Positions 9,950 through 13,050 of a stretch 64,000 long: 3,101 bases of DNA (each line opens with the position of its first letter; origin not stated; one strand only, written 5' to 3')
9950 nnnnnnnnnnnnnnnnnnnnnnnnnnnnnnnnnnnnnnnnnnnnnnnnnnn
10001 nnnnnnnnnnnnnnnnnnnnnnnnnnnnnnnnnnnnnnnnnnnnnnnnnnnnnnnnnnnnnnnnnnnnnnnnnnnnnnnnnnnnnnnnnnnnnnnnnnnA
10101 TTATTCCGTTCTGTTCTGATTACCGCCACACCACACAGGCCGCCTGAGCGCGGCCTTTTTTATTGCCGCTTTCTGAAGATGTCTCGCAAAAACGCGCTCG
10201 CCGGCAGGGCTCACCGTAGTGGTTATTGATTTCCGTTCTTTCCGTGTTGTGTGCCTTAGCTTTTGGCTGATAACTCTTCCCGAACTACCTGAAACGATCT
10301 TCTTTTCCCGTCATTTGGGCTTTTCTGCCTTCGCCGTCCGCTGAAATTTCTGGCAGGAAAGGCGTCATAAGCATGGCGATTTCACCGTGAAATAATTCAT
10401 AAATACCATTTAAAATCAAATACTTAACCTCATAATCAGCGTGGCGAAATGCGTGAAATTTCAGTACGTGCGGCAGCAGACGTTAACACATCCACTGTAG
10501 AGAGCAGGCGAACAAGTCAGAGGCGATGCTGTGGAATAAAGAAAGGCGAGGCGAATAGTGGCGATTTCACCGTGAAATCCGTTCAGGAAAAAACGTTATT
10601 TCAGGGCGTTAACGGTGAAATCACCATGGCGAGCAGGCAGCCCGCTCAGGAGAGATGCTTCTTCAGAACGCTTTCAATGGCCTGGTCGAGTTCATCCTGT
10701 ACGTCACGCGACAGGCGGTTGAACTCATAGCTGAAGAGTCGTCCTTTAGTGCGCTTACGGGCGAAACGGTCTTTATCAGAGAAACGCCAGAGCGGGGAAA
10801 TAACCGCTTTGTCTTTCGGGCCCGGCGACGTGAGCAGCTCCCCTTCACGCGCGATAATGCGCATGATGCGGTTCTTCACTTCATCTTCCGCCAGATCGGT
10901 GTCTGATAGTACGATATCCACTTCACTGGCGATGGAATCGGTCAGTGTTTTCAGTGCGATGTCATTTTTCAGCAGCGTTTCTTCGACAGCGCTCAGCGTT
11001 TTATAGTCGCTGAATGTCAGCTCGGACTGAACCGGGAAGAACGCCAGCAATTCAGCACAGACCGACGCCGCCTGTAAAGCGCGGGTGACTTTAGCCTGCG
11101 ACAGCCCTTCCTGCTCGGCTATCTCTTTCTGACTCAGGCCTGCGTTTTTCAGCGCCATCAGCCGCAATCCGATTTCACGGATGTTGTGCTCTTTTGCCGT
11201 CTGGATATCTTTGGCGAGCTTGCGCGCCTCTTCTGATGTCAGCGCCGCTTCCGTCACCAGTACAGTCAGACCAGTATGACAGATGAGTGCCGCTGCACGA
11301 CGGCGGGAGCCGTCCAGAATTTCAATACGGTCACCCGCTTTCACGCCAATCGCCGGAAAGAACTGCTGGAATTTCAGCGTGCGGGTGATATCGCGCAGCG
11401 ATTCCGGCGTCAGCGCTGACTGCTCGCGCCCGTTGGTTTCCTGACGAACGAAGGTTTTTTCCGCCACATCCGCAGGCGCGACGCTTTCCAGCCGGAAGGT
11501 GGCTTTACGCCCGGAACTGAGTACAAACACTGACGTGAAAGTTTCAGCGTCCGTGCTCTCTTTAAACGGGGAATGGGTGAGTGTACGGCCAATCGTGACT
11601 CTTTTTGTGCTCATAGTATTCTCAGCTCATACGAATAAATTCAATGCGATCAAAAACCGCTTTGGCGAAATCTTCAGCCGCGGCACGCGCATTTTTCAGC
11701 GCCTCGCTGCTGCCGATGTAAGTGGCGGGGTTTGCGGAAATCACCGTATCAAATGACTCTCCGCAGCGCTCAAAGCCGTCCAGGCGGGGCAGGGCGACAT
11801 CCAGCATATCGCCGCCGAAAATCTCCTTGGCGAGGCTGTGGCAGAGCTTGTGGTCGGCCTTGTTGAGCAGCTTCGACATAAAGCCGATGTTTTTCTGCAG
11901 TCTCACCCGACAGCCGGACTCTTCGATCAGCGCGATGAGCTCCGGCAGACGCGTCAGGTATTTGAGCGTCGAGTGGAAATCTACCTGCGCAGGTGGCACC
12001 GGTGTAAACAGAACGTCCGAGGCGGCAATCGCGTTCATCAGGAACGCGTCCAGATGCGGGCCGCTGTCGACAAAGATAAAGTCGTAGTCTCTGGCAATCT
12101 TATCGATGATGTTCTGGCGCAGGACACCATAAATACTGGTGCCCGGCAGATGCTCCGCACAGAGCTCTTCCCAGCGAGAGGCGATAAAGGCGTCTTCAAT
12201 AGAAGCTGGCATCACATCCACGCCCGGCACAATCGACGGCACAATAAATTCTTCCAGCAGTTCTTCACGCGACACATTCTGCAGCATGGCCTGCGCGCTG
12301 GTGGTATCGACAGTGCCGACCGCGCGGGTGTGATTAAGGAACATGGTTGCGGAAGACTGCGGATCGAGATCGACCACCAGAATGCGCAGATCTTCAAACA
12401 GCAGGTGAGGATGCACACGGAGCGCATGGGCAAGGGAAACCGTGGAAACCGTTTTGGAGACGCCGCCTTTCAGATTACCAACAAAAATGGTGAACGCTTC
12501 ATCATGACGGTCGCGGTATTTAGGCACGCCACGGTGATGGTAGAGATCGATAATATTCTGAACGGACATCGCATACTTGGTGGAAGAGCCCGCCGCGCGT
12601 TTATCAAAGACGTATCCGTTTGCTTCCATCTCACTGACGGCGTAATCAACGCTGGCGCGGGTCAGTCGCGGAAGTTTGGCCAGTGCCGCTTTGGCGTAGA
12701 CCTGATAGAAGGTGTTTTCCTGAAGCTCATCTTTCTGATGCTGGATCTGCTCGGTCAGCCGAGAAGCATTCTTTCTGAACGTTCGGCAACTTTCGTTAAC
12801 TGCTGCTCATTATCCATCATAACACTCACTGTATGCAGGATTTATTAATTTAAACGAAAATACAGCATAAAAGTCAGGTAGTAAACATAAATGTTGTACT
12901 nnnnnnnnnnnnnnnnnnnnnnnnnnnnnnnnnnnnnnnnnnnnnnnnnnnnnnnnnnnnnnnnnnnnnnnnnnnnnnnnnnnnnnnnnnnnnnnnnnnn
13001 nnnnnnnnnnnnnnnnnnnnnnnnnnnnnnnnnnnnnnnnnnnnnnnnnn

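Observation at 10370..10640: Expanded parS centromere: at least three boxA/boxB copies plus an IHF-like site and an orphan RepA iteron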

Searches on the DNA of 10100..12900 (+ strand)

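Call 3: search_dna_similar(query=window:10100-12900:+, collection=phages, mode=near, max_rows=25)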
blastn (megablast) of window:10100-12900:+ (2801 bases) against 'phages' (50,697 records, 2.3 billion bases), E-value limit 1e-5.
No match.

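Call 4: search_dna_similar(query=window:10100-12900:+, collection=plasmids, mode=near, max_rows=25)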
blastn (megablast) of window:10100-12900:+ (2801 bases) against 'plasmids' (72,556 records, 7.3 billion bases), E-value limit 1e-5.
Records with a match: 29; places in all: 29; records where one place covers at least 80% of the query: 26.
Best place of each record, by identity: 95-99% 14; 80-90% 12; 60-80% 3.
By first word of the organism name: Cronobacter 26; Pantoea 2; Erwinia 1.
By predicted mobility (MOB-suite, as given by PLSDB): non-mobilizable 29.
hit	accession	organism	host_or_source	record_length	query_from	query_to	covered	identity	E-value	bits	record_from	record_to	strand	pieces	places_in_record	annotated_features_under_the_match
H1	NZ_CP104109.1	Cronobacter sakazakii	Bos taurus,rectoanal junction ...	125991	1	2801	100%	97.2%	0e+0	4745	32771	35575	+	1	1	AAA family ATPase | ParB family protein | hypothetical protein | TonB-dependent siderophore receptor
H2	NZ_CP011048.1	Cronobacter sakazakii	infants,primary hospital lab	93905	1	2801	100%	96.7%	0e+0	4662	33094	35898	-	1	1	AAA family ATPase | ParB family protein | hypothetical protein | TonB-dependent siderophore receptor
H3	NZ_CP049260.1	Cronobacter sakazakii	Homo sapiens,feces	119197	1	2801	100%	96.7%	0e+0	4662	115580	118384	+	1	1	AAA family ATPase | ParB family protein | hypothetical protein | TonB-dependent siderophore receptor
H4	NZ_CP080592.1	Cronobacter sakazakii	food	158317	1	2801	100%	96.6%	0e+0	4650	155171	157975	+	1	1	AAA family ATPase | ParB family protein | hypothetical protein | TonB-dependent siderophore receptor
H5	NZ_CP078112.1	Cronobacter sakazakii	environmental,environmental swab sponge ...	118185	1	2801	100%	96.5%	0e+0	4639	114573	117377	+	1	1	AAA family ATPase | ParB family protein | hypothetical protein | TonB-dependent siderophore receptor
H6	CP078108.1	Cronobacter sakazakii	environmental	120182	1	2801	100%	96.5%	0e+0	4632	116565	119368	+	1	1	AAA family ATPase | ParB/RepB/Spo0J family partition protein | hypothetical protein | TonB-dependent siderophore receptor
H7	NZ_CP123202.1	Cronobacter sakazakii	Homo sapiens,ascites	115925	1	2801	100%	96.5%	0e+0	4632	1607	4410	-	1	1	AAA family ATPase | ParB family protein | hypothetical protein | TonB-dependent siderophore receptor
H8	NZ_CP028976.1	Cronobacter sakazakii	Homo sapiens,Brain abscess fluid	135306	1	2801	100%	96.4%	0e+0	4623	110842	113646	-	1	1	AAA family ATPase | ParB family protein | hypothetical protein | TonB-dependent siderophore receptor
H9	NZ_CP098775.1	Cronobacter sakazakii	cell culture,infant food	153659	1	2801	100%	95.9%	0e+0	4545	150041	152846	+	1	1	AAA family ATPase | ParB family protein | hypothetical protein | TonB-dependent siderophore receptor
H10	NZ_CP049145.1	Cronobacter sakazakii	Soja milk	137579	1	2801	100%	95.9%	0e+0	4540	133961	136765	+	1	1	AAA family ATPase | ParB family protein | hypothetical protein | TonB-dependent siderophore receptor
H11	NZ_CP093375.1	Cronobacter sakazakii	Homo sapiens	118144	1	2801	100%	95.8%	0e+0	4523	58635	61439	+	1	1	AAA family ATPase | ParB family protein | hypothetical protein | TonB-dependent siderophore receptor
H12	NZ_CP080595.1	Cronobacter sakazakii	food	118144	1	2801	100%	95.8%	0e+0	4523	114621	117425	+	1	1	AAA family ATPase | ParB family protein | hypothetical protein | TonB-dependent siderophore receptor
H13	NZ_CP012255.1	Cronobacter sakazakii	milk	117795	1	2801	100%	95.8%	0e+0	4518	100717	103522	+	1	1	ParB family protein | hypothetical protein | TonB-dependent siderophore receptor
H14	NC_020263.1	Cronobacter sakazakii SP291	-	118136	1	2801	100%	95.8%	0e+0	4516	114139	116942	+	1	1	AAA family ATPase | ParB family protein | hypothetical protein | TonB-dependent siderophore receptor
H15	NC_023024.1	Cronobacter malonaticus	-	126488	1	2795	100%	89.8%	0e+0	3587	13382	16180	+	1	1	AAA family ATPase | ParB family protein | TonB-dependent siderophore receptor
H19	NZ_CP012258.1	Cronobacter universalis NCTC 9529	freshwater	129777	1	2795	100%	88.5%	0e+0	3358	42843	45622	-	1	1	AAA family ATPase | ParB family protein | TonB-dependent siderophore receptor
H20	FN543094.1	Cronobacter turicensis z3032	-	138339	276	2795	90%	87.9%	0e+0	2942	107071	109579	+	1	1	parA: Plasmid partition protein A | parB: Plasmid Partition par B protein | hypothetical protein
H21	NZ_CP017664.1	Cronobacter sp. JZ38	Tribulus terrestris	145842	454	2797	84%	86.9%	0e+0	2630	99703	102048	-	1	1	AAA family ATPase | ParB family protein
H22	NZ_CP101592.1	Cronobacter dublinensis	Cereal-based food (noodle) for infant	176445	447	2798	84%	86.3%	0e+0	2555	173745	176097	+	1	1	AAA family ATPase | ParB family protein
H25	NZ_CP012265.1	Cronobacter condimenti 1330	spiced meat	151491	460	2798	84%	85.9%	0e+0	2486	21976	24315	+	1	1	AAA family ATPase | ParB family protein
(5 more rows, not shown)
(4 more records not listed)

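Call 19: get_annotated_region(hit=H1, flank=3200)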
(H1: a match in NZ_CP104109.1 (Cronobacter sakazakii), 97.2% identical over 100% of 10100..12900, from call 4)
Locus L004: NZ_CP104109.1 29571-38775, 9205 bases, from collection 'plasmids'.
description: Cronobacter sakazakii strain USDA-ARS-USMARC-54664 plasmid pCs1-54664, complete sequence
organism: Cronobacter sakazakii (NCBI taxid 28141)
taxonomy: Bacteria; Pseudomonadota; Gammaproteobacteria; Enterobacterales; Enterobacteriaceae; Cronobacter; Cronobacter sakazakii
host: -; source: Bos taurus,rectoanal junction mucosa,feedlot; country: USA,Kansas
typing (MOB-suite, as given by PLSDB): non-mobilizable; replicon IncFIB,rep_cluster_574
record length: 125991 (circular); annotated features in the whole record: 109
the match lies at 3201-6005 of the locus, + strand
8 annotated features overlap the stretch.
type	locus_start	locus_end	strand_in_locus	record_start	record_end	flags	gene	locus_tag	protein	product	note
CDS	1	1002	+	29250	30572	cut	-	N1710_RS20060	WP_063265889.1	SidA/IucD/PvdA family monooxygenase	-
CDS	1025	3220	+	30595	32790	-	-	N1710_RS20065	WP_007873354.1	TonB-dependent siderophore receptor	GO:0015891 - siderophore transport [Evidence IEA]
CDS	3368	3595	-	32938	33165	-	-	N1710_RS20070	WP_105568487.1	hypothetical protein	-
CDS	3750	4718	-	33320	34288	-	-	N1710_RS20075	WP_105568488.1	ParB family protein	-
CDS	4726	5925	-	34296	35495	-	-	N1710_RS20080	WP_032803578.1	AAA family ATPase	-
CDS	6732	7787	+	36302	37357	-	-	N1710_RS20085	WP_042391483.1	RepB family plasmid replication initiator protein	GO:0006270 - DNA replication initiation [Evidence IEA]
CDS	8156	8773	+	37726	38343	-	-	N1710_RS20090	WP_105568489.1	histidine phosphatase family protein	-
CDS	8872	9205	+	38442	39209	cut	-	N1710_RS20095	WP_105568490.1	hypothetical protein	-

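Call 20: get_annotated_region(hit=H15, flank=3200)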
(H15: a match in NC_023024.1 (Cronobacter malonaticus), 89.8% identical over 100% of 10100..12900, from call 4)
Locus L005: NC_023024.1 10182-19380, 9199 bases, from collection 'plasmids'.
description: Cronobacter malonaticus plasmid p1, complete sequence
organism: Cronobacter malonaticus (NCBI taxid 413503)
taxonomy: Bacteria; Pseudomonadota; Gammaproteobacteria; Enterobacterales; Enterobacteriaceae; Cronobacter; Cronobacter malonaticus
host: -; source: -; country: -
typing (MOB-suite, as given by PLSDB): non-mobilizable; replicon IncFIB,rep_cluster_574
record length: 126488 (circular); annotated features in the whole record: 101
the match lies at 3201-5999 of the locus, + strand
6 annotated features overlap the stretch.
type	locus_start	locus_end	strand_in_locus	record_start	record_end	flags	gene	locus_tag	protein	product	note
CDS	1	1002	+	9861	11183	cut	-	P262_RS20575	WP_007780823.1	SidA/IucD/PvdA family monooxygenase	-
CDS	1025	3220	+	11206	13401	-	-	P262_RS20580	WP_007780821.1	TonB-dependent siderophore receptor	GO:0015891 - siderophore transport [Evidence IEA]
CDS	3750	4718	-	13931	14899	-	-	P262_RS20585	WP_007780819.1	ParB family protein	-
CDS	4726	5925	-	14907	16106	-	-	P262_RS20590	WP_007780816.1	AAA family ATPase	-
CDS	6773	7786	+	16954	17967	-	-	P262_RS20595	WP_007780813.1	RepB family plasmid replication initiator protein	GO:0006270 - DNA replication initiation [Evidence IEA]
CDS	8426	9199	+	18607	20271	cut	-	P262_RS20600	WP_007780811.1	ShlB/FhaC/HecB family hemolysin secretion/activation protein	GO:0006811 - monoatomic ion transport [Evidence IEA]; GO:0015031 - protein transport [Evidence IEA]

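Call 21: get_annotated_region(hit=H19, flank=3200)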
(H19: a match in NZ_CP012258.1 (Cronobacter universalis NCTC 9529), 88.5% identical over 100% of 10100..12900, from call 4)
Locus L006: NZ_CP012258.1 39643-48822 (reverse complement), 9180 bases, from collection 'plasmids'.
description: Cronobacter universalis NCTC 9529 plasmid pCUNV1, complete sequence
organism: Cronobacter universalis NCTC 9529 (NCBI taxid 1074000)
taxonomy: Bacteria; Pseudomonadota; Gammaproteobacteria; Enterobacterales; Enterobacteriaceae; Cronobacter; Cronobacter universalis; Cronobacter universalis NCTC 9529
host: -; source: freshwater; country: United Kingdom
typing (MOB-suite, as given by PLSDB): non-mobilizable; replicon IncFIB,rep_cluster_574
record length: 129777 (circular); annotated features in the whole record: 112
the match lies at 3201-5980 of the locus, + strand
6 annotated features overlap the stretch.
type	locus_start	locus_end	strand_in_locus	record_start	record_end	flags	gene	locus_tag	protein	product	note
CDS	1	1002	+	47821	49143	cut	-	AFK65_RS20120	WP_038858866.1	SidA/IucD/PvdA family monooxygenase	-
CDS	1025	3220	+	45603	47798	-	-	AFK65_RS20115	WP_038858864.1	TonB-dependent siderophore receptor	GO:0015891 - siderophore transport [Evidence IEA]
CDS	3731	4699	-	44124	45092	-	-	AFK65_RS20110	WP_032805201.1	ParB family protein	-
CDS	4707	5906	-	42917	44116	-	-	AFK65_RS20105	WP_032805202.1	AAA family ATPase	-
CDS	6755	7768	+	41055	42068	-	-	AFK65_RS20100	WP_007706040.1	RepB family plasmid replication initiator protein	GO:0006270 - DNA replication initiation [Evidence IEA]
CDS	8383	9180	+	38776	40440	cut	-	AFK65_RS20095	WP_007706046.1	ShlB/FhaC/HecB family hemolysin secretion/activation protein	GO:0006811 - monoatomic ion transport [Evidence IEA]; GO:0015031 - protein transport [Evidence IEA]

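Call 22: get_annotated_region(hit=H20, flank=3200)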
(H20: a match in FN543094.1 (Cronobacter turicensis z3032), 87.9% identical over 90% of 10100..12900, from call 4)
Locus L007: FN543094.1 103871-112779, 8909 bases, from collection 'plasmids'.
description: Cronobacter turicensis z3032 plasmid pCTU1, complete sequence
organism: Cronobacter turicensis z3032 (NCBI taxid 693216)
taxonomy: Bacteria; Pseudomonadota; Gammaproteobacteria; Enterobacterales; Enterobacteriaceae; Cronobacter; Cronobacter turicensis; Cronobacter turicensis z3032
host: -; source: -; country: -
typing (MOB-suite, as given by PLSDB): non-mobilizable; replicon IncFIB,rep_cluster_574
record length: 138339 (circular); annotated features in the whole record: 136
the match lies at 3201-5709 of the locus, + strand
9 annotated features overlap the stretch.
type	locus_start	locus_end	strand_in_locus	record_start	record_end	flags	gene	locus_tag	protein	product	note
CDS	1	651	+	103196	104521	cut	iucD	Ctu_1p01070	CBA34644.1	L-lysine 6-monooxygenase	-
CDS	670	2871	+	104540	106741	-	iutA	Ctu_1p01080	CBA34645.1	Ferric aerobactin receptor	-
CDS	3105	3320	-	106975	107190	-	-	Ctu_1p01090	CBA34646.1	hypothetical protein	-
CDS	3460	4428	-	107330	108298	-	parB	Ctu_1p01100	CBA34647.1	Plasmid Partition par B protein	-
CDS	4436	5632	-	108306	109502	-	parA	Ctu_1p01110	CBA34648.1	Plasmid partition protein A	-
CDS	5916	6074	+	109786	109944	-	-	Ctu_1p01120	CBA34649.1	hypothetical protein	-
CDS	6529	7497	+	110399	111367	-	repA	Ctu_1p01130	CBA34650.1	Replication protein repA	-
CDS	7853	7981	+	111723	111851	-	-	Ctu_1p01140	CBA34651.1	hypothetical protein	-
CDS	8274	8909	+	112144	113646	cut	-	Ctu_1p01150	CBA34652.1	hypothetical protein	-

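Call 23: get_annotated_region(hit=H21, flank=3200)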
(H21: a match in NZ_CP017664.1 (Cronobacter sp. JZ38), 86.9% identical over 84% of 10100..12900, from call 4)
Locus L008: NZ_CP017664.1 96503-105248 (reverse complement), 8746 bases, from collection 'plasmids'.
description: Cronobacter sp. JZ38 plasmid unnamed2, complete sequence
organism: Cronobacter sp. JZ38 (NCBI taxid 1906275)
taxonomy: Bacteria; Pseudomonadota; Gammaproteobacteria; Enterobacterales; Enterobacteriaceae; Cronobacter; Cronobacter sp. JZ38
host: -; source: Tribulus terrestris; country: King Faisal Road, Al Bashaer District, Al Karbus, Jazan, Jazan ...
typing (MOB-suite, as given by PLSDB): non-mobilizable; replicon IncFIB,rep_cluster_574
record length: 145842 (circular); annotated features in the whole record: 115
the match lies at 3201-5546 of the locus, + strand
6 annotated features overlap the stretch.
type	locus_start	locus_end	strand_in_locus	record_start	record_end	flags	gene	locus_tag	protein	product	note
CDS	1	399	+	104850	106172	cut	-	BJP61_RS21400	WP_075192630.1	SidA/IucD/PvdA family monooxygenase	-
CDS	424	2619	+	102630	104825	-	-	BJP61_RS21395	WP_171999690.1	TonB-dependent siderophore receptor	GO:0015891 - siderophore transport [Evidence IEA]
CDS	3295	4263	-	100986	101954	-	-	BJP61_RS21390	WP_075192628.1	ParB family protein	-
CDS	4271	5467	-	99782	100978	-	-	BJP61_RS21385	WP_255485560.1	AAA family ATPase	-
CDS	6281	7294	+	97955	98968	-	-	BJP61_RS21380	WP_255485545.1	RepB family plasmid replication initiator protein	GO:0006270 - DNA replication initiation [Evidence IEA]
CDS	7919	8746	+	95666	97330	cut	-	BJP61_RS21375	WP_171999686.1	ShlB/FhaC/HecB family hemolysin secretion/activation protein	GO:0006811 - monoatomic ion transport [Evidence IEA]; GO:0015031 - protein transport [Evidence IEA]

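Call 24: get_annotated_region(hit=H22, flank=3200)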
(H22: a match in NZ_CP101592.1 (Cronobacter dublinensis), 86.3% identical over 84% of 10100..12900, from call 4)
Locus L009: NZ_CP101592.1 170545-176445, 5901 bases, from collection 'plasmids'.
description: Cronobacter dublinensis strain CFSA A14 plasmid pA14-1, complete sequence
organism: Cronobacter dublinensis (NCBI taxid 413497)
taxonomy: Bacteria; Pseudomonadota; Gammaproteobacteria; Enterobacterales; Enterobacteriaceae; Cronobacter; Cronobacter dublinensis
host: -; source: Cereal-based food (noodle) for infant; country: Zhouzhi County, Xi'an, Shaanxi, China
typing (MOB-suite, as given by PLSDB): non-mobilizable; replicon IncFIB,rep_cluster_574
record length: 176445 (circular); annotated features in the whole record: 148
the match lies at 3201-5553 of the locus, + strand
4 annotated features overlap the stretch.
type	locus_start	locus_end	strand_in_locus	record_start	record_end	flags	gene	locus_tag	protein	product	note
CDS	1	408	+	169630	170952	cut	-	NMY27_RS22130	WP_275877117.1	SidA/IucD/PvdA family monooxygenase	-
CDS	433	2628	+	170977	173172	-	-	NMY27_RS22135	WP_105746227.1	TonB-dependent siderophore receptor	GO:0015891 - siderophore transport [Evidence IEA]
CDS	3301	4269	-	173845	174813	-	-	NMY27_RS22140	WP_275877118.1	ParB family protein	-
CDS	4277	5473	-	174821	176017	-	-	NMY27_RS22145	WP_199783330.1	AAA family ATPase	-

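Call 25: get_annotated_region(hit=H25, flank=3200)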
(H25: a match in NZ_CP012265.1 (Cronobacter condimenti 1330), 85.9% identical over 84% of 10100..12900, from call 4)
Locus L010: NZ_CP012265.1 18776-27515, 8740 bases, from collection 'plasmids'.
description: Cronobacter condimenti 1330 strain LMG 26250 plasmid pCCO1, complete sequence
organism: Cronobacter condimenti 1330 (NCBI taxid 1073999)
taxonomy: Bacteria; Pseudomonadota; Gammaproteobacteria; Enterobacterales; Enterobacteriaceae; Cronobacter; Cronobacter condimenti; Cronobacter condimenti 1330
host: -; source: spiced meat; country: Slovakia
typing (MOB-suite, as given by PLSDB): non-mobilizable; replicon IncFIB,rep_cluster_574
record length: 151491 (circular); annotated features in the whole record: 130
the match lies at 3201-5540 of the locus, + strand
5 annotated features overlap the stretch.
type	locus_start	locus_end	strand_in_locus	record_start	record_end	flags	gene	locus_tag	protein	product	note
CDS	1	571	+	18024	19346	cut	-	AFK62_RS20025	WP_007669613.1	SidA/IucD/PvdA family monooxygenase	-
CDS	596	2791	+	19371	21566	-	-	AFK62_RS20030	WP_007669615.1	TonB-dependent siderophore receptor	GO:0015891 - siderophore transport [Evidence IEA]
CDS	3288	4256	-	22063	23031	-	-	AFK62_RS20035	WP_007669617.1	ParB family protein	-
CDS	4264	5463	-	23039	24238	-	-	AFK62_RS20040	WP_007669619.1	AAA family ATPase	-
CDS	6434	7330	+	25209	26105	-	-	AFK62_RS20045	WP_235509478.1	RepB family plasmid replication initiator protein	GO:0006270 - DNA replication initiation [Evidence IEA]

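Call 83: search_dna_similar(query=window:10100-12900:+, collection=plasmids, mode=distant, max_rows=60, rows=spread)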
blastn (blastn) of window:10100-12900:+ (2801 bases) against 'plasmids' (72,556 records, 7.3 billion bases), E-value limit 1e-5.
Records with a match: 4383; places in all: 4637; records where one place covers at least 80% of the query: 26.
Best place of each record, by identity: 95-99% 14; 80-90% 12; 60-80% 4357.
By first word of the organism name: Klebsiella 1913; Escherichia 1088; Salmonella 533; Pantoea 195; Enterobacter 176; Shigella 137; Citrobacter 78; Yersinia 72; Providencia 38; Cronobacter 27; and 27 more.
By predicted mobility (MOB-suite, as given by PLSDB): conjugative 1766; non-mobilizable 1511; mobilizable 1106.
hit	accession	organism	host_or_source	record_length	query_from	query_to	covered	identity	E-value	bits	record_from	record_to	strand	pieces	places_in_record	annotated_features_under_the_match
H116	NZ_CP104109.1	Cronobacter sakazakii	Bos taurus,rectoanal junction ...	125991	1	2801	100%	97.2%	0e+0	4702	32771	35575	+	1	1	AAA family ATPase | ParB family protein | hypothetical protein | TonB-dependent siderophore receptor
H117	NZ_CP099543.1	Pantoea ananatis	Oryza sativa,cell culture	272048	917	2790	67%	70.9%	0e+0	866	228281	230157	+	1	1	AAA family ATPase | ParB family protein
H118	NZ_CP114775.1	Raoultella planticola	Homo sapiens,cell ...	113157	900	2772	67%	64.8%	2e-84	322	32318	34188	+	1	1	AAA family ATPase | ParB family protein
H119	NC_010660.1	Shigella boydii CDC 3083-94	-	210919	915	2705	57%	68.3%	8e-140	584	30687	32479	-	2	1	AAA family ATPase | ParB family protein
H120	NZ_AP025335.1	Phytobacter diazotrophicus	-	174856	896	2555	59%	64.0%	2e-66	263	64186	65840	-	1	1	AAA family ATPase | ParB family protein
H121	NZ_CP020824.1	Salmonella enterica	product egg raw white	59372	900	2479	56%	65.8%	1e-98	370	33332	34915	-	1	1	AAA family ATPase | ParB family protein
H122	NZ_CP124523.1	Salmonella enterica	Homo sapiens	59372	900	2479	56%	65.8%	1e-98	370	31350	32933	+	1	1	AAA family ATPase | ParB family protein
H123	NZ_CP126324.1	Salmonella enterica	GUT,GUT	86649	900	2479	56%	65.5%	8e-96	360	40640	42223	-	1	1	AAA family ATPase | ParB family protein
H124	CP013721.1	Salmonella enterica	White-crowned sparrow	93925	900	2479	56%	65.5%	2e-96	362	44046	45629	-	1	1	parA: plasmid partition protein A | parB: plasmid partition protein B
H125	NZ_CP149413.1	Salmonella enterica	Homo sapiens,single cell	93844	900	2479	56%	65.5%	2e-96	362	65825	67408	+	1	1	AAA family ATPase | ParB family protein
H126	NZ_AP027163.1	Escherichia coli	Homo sapiens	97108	887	2773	52%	70.3%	1e-149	629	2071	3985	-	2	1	AAA family ATPase | ParB family protein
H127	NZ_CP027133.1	Escherichia coli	-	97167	887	2773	52%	70.2%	2e-147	623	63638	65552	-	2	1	AAA family ATPase | ParB family protein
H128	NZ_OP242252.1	Escherichia coli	Homo sapiens,stool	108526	887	2773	52%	70.2%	2e-147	623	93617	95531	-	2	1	AAA family ATPase | ParB family protein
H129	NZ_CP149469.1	Salmonella enterica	Homo sapiens,stool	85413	887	2773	52%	70.2%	2e-147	623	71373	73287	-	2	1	AAA family ATPase | ParB family protein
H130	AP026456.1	Escherichia coli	whole organism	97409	887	2773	52%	70.1%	3e-145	616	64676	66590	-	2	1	parA: chromosome partitioning protein ParA | parB: chromosome partitioning protein ParB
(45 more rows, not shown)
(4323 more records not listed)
